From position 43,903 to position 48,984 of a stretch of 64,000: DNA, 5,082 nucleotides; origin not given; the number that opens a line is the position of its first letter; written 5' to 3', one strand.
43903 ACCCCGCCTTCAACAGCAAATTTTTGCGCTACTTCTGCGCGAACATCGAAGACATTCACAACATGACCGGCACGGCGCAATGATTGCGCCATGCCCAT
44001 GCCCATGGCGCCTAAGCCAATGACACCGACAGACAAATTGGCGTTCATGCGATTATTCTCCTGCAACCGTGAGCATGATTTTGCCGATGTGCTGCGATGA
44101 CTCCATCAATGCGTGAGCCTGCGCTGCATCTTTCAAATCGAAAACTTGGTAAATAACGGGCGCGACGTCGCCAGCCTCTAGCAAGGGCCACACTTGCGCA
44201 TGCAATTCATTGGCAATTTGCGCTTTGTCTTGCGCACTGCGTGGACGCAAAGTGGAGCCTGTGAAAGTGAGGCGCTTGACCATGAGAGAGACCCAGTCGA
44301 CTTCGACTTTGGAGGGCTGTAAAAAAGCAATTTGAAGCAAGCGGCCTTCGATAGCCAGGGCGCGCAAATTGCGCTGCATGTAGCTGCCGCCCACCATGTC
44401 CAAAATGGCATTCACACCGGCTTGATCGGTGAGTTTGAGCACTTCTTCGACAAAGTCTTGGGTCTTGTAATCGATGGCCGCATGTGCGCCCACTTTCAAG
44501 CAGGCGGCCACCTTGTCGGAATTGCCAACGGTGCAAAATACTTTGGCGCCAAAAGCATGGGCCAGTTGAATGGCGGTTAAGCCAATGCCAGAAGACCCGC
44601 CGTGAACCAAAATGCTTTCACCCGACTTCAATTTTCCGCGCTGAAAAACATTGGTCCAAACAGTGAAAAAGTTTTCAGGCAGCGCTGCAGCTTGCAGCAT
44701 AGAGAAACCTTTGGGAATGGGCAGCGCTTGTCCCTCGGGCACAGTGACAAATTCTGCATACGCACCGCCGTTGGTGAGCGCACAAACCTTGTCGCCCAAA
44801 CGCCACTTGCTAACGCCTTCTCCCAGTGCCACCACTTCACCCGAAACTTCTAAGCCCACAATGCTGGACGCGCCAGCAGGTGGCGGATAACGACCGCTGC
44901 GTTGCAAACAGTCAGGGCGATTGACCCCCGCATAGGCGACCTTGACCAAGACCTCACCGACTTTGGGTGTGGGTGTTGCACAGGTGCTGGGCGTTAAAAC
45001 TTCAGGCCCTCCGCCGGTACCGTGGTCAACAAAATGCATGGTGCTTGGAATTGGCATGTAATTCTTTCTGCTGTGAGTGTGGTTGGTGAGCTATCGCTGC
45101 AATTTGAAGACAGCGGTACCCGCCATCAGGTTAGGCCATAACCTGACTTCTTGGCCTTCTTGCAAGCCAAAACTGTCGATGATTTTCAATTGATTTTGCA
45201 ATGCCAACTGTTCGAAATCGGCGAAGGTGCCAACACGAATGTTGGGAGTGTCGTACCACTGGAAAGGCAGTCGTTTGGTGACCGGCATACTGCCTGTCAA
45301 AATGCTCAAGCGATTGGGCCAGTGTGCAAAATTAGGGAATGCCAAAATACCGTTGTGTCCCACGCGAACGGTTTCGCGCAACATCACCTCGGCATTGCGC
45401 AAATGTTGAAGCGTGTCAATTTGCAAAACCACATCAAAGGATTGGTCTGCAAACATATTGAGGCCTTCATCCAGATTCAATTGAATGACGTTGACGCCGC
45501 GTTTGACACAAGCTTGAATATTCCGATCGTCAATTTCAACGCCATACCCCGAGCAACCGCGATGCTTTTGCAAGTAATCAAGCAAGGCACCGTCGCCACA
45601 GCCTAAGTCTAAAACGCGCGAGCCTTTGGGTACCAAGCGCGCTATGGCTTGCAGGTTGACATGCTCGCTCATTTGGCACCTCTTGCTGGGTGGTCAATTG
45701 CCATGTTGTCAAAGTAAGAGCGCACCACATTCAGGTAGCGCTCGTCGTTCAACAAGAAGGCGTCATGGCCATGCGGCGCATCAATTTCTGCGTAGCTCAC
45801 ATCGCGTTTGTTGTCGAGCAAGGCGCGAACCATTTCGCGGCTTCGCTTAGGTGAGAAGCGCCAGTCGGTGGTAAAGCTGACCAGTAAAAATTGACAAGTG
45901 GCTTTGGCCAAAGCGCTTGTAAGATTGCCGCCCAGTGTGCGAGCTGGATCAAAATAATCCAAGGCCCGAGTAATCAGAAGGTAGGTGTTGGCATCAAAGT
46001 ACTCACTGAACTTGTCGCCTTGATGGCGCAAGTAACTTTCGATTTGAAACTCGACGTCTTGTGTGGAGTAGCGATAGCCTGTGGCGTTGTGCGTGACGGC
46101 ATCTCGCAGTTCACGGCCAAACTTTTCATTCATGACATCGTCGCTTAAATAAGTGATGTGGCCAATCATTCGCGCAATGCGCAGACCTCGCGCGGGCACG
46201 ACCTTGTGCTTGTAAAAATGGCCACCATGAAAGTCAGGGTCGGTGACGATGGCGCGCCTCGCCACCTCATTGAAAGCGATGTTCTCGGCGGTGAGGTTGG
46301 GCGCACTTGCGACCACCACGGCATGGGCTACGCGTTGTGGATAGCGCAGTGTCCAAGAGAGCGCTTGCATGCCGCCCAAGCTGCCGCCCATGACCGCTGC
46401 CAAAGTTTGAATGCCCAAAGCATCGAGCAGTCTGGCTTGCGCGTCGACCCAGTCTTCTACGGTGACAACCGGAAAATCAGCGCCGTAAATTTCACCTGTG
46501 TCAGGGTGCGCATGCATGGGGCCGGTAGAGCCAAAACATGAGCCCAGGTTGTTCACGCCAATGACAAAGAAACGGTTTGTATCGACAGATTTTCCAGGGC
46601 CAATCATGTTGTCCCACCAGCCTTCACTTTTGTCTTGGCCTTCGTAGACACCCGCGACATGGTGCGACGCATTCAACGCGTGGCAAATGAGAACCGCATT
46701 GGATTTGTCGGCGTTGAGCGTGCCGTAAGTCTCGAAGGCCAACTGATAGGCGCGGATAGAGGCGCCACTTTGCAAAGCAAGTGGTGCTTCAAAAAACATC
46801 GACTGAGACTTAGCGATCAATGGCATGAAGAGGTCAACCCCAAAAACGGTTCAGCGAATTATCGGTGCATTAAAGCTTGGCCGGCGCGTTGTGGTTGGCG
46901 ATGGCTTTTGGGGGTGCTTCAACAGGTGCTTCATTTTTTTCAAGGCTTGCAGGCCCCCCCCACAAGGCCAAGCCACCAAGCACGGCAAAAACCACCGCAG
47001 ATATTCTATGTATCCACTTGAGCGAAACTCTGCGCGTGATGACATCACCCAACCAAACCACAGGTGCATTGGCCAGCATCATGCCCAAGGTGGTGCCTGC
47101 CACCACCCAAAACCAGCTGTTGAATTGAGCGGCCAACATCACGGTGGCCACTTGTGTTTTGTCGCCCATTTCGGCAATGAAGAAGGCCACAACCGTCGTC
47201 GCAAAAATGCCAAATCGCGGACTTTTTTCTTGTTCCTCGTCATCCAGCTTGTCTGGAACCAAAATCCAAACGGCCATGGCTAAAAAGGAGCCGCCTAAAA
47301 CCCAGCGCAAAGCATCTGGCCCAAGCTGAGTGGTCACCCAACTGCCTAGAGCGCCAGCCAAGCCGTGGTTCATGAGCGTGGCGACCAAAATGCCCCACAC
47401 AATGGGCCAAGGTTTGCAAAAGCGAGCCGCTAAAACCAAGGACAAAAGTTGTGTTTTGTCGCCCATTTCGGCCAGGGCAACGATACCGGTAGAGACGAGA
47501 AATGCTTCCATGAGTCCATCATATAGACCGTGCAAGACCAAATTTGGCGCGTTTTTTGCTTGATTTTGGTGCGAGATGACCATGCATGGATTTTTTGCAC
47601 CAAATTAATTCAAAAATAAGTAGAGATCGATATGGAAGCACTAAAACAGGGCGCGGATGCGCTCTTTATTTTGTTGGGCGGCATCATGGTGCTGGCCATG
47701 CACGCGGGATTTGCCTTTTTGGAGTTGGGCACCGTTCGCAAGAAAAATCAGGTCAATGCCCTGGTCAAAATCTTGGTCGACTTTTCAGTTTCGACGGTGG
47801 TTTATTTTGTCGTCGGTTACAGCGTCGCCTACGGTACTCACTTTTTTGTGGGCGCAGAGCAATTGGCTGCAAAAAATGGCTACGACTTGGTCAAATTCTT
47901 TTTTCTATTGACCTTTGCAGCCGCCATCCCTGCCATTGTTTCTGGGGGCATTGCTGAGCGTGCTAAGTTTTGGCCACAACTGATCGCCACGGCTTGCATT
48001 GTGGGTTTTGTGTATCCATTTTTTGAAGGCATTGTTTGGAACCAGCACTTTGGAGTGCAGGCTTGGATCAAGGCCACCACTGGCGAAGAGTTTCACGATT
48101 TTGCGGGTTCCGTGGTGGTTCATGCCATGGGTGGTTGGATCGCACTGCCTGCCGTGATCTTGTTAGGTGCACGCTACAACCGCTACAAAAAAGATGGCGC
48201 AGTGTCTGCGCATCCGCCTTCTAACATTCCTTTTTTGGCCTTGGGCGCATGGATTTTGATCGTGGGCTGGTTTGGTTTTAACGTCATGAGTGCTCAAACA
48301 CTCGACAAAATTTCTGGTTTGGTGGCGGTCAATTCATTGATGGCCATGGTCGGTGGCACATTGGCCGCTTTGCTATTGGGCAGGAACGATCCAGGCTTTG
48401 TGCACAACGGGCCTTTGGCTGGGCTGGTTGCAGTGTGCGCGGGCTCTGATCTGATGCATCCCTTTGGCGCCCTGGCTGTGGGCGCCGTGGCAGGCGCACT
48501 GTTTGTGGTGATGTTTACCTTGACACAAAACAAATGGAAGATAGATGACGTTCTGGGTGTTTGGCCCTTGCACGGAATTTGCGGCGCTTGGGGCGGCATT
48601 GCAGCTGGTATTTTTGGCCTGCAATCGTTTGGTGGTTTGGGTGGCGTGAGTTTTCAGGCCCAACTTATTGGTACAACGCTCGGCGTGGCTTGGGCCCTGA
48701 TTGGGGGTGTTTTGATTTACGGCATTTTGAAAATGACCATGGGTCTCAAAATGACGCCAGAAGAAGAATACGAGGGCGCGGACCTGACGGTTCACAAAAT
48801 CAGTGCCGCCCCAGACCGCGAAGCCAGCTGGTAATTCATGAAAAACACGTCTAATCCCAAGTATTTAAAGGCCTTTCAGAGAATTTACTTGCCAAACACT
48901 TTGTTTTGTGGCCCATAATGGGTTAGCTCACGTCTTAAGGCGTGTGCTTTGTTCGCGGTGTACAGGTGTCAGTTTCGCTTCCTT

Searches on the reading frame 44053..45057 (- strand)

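Call 70: search_protein_families(library=pfam, proteins=[window:44053-45057:-], max_evalue=0.00001)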
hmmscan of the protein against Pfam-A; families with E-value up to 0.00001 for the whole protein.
window:44053-45057:- (334 aa): 3 families
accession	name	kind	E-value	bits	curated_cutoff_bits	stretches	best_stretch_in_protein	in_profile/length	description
PF00107.32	ADH_zinc_N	-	5.6e-28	97.9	31.8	1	157-272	1-116/129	Zinc-binding dehydrogenase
PF13602.12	ADH_zinc_N_2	-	2.6e-25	90.3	27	1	190-328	2-133/134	Zinc-binding dehydrogenase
PF08240.17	ADH_N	-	1.6e-17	64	23.5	1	34-116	3-104/104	Alcohol dehydrogenase GroES-like domain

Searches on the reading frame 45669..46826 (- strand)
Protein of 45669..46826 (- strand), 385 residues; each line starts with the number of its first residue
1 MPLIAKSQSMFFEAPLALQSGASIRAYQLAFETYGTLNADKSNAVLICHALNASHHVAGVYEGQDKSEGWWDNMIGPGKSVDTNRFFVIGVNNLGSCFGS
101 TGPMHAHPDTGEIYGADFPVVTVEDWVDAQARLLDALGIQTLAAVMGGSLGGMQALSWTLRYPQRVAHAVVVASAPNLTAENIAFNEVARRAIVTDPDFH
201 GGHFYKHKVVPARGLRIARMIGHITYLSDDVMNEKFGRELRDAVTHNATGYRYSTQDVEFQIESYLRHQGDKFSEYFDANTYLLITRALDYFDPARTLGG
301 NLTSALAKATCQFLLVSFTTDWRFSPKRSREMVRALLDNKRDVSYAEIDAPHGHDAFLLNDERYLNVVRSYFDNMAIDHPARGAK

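Call 70: search_protein_families(library=pfam, proteins=[window:45669-46826:-], max_evalue=0.00001)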
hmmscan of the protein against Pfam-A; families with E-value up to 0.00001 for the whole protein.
window:45669-46826:- (385 aa): 1 family
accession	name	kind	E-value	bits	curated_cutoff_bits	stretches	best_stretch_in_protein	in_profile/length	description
PF00561.26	Abhydrolase_1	-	4.7e-24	85.8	25.8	1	43-360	1-244/245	alpha/beta hydrolase fold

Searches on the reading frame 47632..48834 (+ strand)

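Call 70: search_protein_families(library=pfam, proteins=[window:47632-48834:+], max_evalue=0.00001)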
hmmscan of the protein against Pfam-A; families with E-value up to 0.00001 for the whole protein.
window:47632-48834:+ (400 aa): 1 family
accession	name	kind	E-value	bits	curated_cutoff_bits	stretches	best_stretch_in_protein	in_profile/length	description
PF00909.26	Ammonium_transp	-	2.3e-88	297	23.2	1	12-390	2-396/399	Ammonium Transporter Family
